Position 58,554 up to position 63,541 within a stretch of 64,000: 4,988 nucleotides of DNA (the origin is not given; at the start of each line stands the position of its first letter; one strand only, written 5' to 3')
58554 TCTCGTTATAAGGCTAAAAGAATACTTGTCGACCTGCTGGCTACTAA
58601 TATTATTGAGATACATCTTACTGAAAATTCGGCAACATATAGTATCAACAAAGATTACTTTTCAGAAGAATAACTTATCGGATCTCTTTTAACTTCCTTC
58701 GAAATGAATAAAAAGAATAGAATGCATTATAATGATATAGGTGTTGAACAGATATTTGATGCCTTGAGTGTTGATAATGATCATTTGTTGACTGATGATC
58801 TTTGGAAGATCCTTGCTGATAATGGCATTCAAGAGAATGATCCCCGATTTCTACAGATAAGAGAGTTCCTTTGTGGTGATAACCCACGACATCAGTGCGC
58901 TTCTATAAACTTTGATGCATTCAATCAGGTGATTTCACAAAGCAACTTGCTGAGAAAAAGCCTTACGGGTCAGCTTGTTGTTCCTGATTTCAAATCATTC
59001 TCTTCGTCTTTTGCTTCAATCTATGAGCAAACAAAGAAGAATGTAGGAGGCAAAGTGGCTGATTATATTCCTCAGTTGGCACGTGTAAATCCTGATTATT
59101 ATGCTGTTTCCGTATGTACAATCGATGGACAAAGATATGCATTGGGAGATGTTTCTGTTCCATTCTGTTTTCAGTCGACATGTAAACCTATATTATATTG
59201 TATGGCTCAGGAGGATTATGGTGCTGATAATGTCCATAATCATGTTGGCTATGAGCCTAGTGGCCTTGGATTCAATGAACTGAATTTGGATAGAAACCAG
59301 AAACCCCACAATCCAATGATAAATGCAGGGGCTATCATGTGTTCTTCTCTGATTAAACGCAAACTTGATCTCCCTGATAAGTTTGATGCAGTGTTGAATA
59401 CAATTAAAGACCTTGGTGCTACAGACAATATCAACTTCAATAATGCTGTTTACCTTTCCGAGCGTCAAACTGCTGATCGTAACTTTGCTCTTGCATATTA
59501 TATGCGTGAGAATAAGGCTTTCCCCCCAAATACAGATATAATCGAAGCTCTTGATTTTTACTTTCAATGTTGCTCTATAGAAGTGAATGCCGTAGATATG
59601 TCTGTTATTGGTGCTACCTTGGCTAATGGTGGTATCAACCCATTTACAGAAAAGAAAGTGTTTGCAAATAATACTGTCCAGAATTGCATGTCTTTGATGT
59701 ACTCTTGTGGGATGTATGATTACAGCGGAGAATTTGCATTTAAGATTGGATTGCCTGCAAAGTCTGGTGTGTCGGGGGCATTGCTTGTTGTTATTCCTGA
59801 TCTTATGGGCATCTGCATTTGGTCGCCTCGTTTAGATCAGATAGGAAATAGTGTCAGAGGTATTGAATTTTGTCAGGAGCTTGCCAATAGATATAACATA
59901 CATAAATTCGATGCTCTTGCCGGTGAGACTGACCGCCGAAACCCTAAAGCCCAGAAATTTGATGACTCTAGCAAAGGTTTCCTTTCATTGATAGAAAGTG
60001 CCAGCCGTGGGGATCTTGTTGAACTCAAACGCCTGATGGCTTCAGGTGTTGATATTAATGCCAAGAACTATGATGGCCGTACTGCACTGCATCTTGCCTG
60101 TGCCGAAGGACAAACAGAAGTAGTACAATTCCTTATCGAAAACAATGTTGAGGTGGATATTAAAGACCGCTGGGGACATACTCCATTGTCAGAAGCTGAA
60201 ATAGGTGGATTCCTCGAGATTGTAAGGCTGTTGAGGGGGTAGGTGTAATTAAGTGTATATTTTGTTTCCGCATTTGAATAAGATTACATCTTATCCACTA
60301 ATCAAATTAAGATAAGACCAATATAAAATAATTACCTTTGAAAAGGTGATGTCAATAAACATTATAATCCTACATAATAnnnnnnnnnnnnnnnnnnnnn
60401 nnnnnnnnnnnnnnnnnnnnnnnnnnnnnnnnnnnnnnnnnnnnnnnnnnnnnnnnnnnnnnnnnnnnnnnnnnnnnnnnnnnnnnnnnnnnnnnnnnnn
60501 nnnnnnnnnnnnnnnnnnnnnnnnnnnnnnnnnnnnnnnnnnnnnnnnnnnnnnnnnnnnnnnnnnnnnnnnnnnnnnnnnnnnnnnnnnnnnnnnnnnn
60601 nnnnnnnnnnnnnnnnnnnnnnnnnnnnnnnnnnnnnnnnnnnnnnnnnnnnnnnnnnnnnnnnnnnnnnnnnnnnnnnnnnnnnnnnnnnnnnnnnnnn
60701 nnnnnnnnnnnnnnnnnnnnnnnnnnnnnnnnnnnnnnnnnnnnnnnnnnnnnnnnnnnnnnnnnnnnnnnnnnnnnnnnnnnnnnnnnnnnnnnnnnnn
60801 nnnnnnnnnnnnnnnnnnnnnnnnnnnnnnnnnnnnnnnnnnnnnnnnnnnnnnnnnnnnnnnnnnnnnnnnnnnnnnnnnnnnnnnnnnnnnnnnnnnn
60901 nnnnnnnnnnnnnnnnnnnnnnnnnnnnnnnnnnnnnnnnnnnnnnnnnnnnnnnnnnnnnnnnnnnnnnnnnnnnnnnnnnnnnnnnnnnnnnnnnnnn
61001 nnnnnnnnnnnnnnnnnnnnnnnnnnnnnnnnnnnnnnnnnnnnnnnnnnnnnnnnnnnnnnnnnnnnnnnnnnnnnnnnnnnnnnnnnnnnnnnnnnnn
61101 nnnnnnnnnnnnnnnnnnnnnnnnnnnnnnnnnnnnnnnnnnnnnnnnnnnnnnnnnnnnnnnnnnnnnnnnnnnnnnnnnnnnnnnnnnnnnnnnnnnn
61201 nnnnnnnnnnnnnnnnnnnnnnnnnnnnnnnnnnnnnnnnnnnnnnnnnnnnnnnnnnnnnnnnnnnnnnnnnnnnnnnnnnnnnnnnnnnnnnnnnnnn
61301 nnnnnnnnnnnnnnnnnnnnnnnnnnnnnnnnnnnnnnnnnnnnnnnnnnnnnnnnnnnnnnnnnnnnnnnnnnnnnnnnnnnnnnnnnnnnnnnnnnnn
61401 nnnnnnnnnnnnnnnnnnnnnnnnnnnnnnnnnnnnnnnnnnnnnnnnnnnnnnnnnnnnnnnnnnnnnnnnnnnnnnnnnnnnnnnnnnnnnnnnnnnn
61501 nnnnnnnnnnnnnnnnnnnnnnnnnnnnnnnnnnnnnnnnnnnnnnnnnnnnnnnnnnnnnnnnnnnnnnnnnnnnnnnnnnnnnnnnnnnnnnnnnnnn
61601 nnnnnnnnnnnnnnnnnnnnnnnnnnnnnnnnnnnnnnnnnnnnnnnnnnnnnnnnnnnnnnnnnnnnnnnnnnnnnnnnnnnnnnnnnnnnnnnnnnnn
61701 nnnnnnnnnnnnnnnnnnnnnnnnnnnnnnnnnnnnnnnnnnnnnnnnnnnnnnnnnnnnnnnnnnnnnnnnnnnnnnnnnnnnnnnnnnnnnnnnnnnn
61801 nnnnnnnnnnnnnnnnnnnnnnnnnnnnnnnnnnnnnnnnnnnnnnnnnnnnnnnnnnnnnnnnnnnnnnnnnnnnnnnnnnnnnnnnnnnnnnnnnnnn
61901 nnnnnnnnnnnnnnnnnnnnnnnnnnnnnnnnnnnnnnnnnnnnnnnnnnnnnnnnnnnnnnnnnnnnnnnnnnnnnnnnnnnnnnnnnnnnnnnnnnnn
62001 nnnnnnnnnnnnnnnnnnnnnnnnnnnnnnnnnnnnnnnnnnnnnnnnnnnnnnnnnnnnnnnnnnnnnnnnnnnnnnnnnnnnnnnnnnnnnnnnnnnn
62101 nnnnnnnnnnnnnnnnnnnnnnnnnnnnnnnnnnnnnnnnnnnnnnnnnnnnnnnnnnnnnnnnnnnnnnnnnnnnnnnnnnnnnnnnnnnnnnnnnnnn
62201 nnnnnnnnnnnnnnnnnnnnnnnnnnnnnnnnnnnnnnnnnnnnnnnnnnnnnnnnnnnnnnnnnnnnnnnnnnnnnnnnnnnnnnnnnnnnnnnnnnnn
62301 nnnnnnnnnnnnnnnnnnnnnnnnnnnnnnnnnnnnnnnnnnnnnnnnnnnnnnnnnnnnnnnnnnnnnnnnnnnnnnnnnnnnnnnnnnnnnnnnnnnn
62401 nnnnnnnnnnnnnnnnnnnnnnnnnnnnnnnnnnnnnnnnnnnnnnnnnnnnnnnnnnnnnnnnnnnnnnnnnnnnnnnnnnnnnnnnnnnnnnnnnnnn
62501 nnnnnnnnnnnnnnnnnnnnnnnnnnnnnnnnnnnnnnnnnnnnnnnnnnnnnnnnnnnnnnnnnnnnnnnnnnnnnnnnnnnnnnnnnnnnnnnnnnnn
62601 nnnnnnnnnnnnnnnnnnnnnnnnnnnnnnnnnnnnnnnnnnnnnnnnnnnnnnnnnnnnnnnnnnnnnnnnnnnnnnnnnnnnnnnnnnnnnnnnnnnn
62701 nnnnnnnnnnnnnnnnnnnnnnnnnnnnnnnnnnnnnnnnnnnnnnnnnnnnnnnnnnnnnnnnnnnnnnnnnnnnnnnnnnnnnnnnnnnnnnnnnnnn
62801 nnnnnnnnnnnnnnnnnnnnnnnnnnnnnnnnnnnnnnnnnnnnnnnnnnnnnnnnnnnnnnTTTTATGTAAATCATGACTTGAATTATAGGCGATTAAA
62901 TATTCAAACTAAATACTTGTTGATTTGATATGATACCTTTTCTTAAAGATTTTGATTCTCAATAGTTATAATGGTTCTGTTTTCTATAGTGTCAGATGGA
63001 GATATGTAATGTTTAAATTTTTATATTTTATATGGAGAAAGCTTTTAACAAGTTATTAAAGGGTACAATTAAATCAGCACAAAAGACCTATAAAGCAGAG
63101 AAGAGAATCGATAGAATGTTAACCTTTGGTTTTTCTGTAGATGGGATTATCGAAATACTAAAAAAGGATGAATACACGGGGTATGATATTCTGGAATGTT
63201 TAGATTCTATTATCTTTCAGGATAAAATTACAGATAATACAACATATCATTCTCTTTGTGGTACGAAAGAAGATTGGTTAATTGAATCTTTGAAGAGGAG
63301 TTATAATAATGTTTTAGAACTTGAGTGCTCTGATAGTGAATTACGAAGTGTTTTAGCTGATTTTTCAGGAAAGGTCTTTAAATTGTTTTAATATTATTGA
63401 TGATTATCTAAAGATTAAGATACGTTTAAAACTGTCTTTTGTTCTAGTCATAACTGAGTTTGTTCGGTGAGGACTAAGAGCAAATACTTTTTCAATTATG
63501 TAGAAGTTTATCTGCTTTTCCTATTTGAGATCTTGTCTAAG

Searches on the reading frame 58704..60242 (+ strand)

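Call 24: search_protein_families(library=ncbifam, proteins=[window:58704-60242:+], max_evalue=0.001)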
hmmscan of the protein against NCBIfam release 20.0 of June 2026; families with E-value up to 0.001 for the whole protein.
window:58704-60242:+ (512 aa): 11 families
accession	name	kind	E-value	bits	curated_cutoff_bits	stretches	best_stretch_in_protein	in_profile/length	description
TIGR03814.1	Gln_ase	equivalog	1.7e-94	316.3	255.4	1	108-400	6-298/300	glutaminase A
NF002134.0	PRK00971.1-4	equivalog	3.3e-93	312.8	557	1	103-404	9-309/429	glutaminase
NF009020.0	PRK12356.1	equivalog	1.3e-83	280.4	395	1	98-403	9-312/319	glutaminase A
NF002133.0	PRK00971.1-2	equivalog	1.7e-76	257.4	368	1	105-398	10-301/305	glutaminase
NF002132.0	PRK00971.1-1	equivalog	3.9e-72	242.9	381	1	106-397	13-303/308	glutaminase B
NF009021.0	PRK12357.1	equivalog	5.1e-68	229.6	470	1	111-400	26-324/326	glutaminase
NF043029.1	T4SS_AnkY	equivalog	2.8e-09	36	600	1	432-510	429-510/543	Dot/Icm T4SS effector AnkY/LegA9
NF043022.1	T4SS_AnkG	equivalog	3.5e-07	29.3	500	1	446-496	352-404/455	Dot/Icm T4SS effector AnkG/AnkZ/LegA7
NF041931.2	MzaA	equivalog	7.9e-06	25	800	1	450-511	27-88/726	MZA anti-phage system associated sigma-70 family RNA polymerase sigma factor MzaA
NF043023.1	T4SS_AnkH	equivalog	2e-05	23.6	600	1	424-483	31-90/467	Dot/Icm T4SS effector AnkH/LegA3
NF043024.1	T4SS_AnkI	equivalog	4.8e-05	22.3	550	1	448-496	231-280/439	Dot/Icm T4SS effector AnkI/LegAS4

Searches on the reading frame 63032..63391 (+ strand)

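Call 24: search_protein_families(library=ncbifam, proteins=[window:63032-63391:+], max_evalue=0.001)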
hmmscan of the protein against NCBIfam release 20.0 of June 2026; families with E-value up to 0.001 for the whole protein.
window:63032-63391:+ (119 aa): 0 families

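Call 55: search_protein_families(library=pfam, proteins=[window:63032-63391:+], max_evalue=0.001)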
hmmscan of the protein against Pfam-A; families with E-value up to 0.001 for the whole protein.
window:63032-63391:+ (119 aa): 0 families

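Call 62: search_protein_families(library=phrogs, proteins=[window:63032-63391:+], max_evalue=1)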
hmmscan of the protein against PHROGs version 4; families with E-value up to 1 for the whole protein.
window:63032-63391:+ (119 aa): 1 family
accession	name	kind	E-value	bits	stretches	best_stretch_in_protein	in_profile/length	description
phrog_8651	-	unknown function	0.067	14.5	0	38-65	20-44/62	-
